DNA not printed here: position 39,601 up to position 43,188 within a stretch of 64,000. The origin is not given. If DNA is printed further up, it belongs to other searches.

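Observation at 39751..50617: Triplicated giant surface-protein module: two tandem paralogs, the second an in-frame head-to-tail fusion of two units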

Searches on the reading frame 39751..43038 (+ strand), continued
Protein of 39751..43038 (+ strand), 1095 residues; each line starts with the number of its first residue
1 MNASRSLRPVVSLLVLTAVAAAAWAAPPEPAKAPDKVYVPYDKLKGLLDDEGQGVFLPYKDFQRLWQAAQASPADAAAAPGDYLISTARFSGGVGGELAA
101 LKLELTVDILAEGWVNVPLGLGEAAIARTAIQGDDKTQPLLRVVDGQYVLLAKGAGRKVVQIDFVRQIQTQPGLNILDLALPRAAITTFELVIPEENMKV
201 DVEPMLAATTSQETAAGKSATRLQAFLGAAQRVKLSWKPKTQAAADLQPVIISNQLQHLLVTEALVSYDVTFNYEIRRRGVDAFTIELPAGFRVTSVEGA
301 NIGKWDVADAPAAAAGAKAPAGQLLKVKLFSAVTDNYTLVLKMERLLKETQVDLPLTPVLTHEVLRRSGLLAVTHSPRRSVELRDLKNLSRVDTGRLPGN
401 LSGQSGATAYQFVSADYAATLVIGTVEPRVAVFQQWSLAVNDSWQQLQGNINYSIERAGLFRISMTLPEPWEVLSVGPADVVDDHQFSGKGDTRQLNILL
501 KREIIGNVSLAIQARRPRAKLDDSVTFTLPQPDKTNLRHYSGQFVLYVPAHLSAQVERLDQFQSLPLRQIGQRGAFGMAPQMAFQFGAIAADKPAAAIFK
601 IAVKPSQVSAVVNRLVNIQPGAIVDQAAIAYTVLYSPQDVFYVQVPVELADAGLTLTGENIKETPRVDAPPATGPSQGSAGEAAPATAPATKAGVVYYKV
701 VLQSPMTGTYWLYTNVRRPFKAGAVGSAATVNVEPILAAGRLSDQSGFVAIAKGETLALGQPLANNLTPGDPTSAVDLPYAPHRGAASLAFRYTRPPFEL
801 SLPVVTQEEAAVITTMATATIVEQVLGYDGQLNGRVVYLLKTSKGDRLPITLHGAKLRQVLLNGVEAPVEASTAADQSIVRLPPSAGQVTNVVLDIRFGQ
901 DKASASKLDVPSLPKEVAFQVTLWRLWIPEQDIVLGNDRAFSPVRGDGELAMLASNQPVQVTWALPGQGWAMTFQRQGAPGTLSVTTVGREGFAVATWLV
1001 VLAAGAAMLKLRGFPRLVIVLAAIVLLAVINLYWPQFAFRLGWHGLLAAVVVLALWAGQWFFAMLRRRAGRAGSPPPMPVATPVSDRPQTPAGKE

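Call 55: search_protein_families(library=pfam, alignment_id=A3, max_evalue=1)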
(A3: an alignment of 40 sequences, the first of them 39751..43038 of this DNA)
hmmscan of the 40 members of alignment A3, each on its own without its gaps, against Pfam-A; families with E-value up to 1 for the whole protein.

A. member 1, window:39751-43038:+ (1095 aa): 0 families

B. families by the number of members that match (of 40 scanned): 27 families (the first 25 are shown)
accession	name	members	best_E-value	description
PF00011.27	HSP20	2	0.0046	Hsp20/alpha crystallin family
PF08194.17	DIM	1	0.028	DIM protein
PF19887.4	DUF6360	1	0.03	Family of unknown function (DUF6360)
PF00801.26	PKD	1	0.04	PKD domain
PF18993.5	Rv0078B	1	0.04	Rv0078B-related antitoxin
PF12191.14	stn_TNFRSF12A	1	0.044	Tumour necrosis factor receptor stn_TNFRSF12A_TNFR domain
PF20237.3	DUF6594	1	0.06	Family of unknown function (DUF6594)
PF05348.16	UMP1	1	0.069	Proteasome maturation factor UMP1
PF24650.2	TT1_Tal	1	0.073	Tal, N-terminal tail tube TT1 domain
PF25325.1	EF-hand_EFHB_C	1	0.077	EFHB C-terminal EF-hand domain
PF22796.1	SlpA_N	1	0.087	SlpA N-terminal domain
PF01757.29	Acyl_transf_3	1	0.087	Acyltransferase domain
PF12666.12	PrgI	1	0.099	PrgI family protein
PF01384.25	PHO4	1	0.11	Phosphate transporter family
PF11810.13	DUF3332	1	0.12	Domain of unknown function (DUF3332)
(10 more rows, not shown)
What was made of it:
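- Tried and rejected: Pfam on 40 diverse members gave nothing consistent (call 55).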

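Call 69: search_protein_families(library=padloc, proteins=[window:39751-43038:+], max_evalue=0.1)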
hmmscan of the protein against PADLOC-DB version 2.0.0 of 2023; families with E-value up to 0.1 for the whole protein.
window:39751-43038:+ (1095 aa): 0 families
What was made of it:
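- Tried and rejected: PADLOC gave nothing (call 69).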
